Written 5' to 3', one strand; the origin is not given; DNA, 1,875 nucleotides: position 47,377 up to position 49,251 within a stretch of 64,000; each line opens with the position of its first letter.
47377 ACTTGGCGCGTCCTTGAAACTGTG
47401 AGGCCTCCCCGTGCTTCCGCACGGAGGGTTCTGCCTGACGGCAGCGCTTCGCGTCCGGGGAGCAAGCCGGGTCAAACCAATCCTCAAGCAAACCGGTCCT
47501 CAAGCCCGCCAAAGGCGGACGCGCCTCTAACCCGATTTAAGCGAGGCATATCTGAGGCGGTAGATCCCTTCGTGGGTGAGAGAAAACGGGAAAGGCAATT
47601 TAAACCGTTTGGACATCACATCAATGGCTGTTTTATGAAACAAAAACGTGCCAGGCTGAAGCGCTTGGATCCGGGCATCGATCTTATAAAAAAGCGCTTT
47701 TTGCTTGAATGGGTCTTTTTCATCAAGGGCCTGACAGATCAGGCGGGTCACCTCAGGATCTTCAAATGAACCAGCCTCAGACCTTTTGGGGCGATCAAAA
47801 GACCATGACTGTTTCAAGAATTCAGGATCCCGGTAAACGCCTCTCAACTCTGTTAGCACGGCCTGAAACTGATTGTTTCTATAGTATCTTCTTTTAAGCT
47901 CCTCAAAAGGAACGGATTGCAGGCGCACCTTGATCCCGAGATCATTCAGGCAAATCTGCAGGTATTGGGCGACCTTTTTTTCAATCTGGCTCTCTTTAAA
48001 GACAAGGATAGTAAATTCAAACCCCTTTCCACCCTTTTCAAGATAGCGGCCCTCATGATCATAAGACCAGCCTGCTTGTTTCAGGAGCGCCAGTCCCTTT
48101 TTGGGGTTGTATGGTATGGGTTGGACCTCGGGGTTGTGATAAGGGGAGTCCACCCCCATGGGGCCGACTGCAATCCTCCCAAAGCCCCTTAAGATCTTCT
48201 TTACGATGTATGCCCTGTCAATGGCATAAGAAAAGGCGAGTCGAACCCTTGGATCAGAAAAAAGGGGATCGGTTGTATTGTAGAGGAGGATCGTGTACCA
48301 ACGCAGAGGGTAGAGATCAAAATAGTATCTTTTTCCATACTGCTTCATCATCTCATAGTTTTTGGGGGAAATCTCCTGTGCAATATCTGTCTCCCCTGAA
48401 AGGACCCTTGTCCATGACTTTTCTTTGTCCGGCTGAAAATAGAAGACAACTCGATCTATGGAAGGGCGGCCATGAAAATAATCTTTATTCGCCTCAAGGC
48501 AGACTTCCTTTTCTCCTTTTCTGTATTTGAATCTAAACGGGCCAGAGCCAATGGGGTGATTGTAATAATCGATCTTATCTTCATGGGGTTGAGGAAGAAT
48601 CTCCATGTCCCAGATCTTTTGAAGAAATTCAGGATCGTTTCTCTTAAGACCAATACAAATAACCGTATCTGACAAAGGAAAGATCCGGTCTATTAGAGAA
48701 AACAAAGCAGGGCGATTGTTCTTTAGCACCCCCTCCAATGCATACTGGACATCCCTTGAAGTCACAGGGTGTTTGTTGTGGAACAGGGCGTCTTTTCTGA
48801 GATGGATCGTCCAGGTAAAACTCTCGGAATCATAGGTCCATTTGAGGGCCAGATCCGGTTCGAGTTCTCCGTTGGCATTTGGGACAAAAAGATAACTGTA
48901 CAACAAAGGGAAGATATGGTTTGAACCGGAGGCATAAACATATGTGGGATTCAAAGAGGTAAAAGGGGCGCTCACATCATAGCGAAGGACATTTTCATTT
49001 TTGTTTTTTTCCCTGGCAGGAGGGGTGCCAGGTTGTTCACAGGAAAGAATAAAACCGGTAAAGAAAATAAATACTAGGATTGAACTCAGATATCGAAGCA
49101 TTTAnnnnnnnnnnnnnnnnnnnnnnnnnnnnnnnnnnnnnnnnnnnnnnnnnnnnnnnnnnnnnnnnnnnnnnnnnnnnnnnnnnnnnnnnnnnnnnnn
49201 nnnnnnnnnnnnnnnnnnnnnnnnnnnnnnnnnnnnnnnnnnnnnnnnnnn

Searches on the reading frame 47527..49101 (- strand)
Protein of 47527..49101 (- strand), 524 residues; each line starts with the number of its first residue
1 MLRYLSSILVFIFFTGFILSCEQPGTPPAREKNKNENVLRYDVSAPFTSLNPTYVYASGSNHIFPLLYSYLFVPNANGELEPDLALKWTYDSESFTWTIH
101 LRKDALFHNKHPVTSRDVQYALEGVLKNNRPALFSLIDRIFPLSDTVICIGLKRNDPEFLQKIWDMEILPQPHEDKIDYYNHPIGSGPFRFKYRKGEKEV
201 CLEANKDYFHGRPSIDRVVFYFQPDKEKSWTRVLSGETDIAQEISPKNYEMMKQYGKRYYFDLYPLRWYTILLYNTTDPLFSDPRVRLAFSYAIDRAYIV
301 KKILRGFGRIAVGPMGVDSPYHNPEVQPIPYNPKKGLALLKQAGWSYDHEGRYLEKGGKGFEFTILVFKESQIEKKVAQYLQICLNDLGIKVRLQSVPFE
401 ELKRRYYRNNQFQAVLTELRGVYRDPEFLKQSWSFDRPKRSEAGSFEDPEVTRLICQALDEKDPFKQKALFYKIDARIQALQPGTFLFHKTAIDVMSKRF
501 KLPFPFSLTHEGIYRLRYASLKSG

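Call 7: search_protein_families(library=pfam, proteins=[window:47527-49101:-])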
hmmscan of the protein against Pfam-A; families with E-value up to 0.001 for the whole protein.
window:47527-49101:- (524 aa): 1 family
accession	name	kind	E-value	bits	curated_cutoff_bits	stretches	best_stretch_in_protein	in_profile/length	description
PF00496.27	SBP_bac_5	-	3.3e-70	237.5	32.4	1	79-434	1-361/368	Bacterial extracellular solute-binding proteins, family 5 Middle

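Call 25: find_related_loci(query=window:47527-49098:-, collection=metagenome_contigs, flank=10000)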
Query window:47527-49098:- (523 aa) in metagenome_contigs; peptide patterns used: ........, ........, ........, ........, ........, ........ (x = any residue, [..] = any of these).
117 stretches matched a pattern; 6 encode a relative of the query (tblastn E <= 1e-3); 6 distinct loci.
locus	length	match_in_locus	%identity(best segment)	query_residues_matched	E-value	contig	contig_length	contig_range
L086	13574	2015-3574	78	1-520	0e+0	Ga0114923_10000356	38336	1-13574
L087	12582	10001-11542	72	8-520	0e+0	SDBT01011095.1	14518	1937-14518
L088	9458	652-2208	64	2-520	0e+0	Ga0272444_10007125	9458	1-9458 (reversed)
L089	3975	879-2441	64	1-519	0e+0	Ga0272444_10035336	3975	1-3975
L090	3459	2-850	69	238-520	2e-137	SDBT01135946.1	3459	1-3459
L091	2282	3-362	67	401-520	1e-45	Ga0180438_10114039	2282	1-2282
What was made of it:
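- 47527..49101 (-): Family-5 solute-binding protein. Call 7; relatives found in call 25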

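Call 32: search_protein_families(library=pfam, proteins=[L086:8381-9343:-, L086:9854-10912:-, L086:11269-11943:+, L086:12028-12672:+, L086:12736-13308:-, L087:2964-4883:-, L087:5083-5877:-, L087:2110-2991:+, L087:827-1429:+, L087:80-586:+])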
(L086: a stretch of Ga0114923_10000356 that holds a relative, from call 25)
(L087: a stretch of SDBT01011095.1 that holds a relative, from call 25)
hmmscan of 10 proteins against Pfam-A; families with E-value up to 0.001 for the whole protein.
L086:8381-9343:- (320 aa): 2 families
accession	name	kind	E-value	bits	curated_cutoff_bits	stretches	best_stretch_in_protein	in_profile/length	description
PF00781.29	DAGK_cat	-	2e-32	111.9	23.6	1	28-148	3-125/125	Diacylglycerol kinase catalytic domain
PF19279.4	YegS_C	-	7.9e-30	104.1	27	1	160-315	5-158/158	YegS C-terminal NAD kinase beta sandwich-like domain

L086:9854-10912:- (352 aa): 2 families
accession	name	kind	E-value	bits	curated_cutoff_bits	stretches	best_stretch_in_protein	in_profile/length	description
PF00288.32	GHMP_kinases_N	-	3.2e-14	53.3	22.3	1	92-175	5-87/87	GHMP kinases N terminal domain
PF08544.19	GHMP_kinases_C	-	0.0002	22.2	21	1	286-322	38-76/85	GHMP kinases C terminal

L086:11269-11943:+ (224 aa): 3 families
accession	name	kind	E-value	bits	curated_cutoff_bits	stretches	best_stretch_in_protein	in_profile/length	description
PF00406.28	ADK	-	1.4e-41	142.6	26.8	1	6-182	2-139/151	Adenylate kinase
PF13207.12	AAA_17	-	4.7e-24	85.6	27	1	6-125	1-121/136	AAA domain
PF17213.9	Hydin_ADK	-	0.00015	22.4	27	0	58-85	168-195/196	Hydin Adenylate kinase-like domain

L086:12028-12672:+ (214 aa): 1 family
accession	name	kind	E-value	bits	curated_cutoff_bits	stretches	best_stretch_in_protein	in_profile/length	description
PF02698.23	DUF218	-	7.6e-07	29.6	27.6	1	57-201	16-132/133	DUF218 domain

L086:12736-13308:- (190 aa): 0 families

L087:2964-4883:- (639 aa): 7 families
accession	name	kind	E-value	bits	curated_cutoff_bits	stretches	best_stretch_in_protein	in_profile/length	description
PF02518.31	HATPase_c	-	7.2e-26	91.2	26.4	1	528-637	2-109/111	Histidine kinase-, DNA gyrase B-, and HSP90-like ATPase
PF13426.13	PAS_9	-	7.1e-24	84.5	27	2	304-403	3-103/103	PAS domain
PF08447.18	PAS_3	-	7.2e-17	61.9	25.6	1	313-393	1-83/89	PAS fold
PF00989.32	PAS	-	1.5e-14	54.4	22.6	1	305-401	15-113/113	PAS fold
PF00512.31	HisKA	-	1.5e-13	51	26.9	1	418-483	2-64/66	His Kinase A (phospho-acceptor) domain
PF08448.16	PAS_4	-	5.5e-12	46.3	23.1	1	305-406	9-110/110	PAS fold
PF13188.13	PAS_8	-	9.4e-11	41.7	21.8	1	293-345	2-55/65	PAS domain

L087:5083-5877:- (264 aa): 3 families
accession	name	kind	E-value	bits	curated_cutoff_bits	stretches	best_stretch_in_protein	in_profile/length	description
PF08448.16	PAS_4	-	5.4e-20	72.1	23.1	1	74-181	3-110/110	PAS fold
PF13426.13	PAS_9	-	2.1e-08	34.8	27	1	77-178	2-103/103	PAS domain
PF00989.32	PAS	-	5e-06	26.9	22.6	1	71-172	6-109/113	PAS fold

L087:2110-2991:+ (293 aa): 2 families
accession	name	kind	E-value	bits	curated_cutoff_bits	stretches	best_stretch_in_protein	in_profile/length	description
PF02811.25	PHP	-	9.8e-11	42.7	26.4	1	12-75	1-66/164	PHP domain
PF19799.5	DUF6282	-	0.00033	20.9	26.8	1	10-70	2-64/196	Family of unknown function (DUF6282)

L087:827-1429:+ (200 aa): 0 families

L087:80-586:+ (168 aa): 0 families
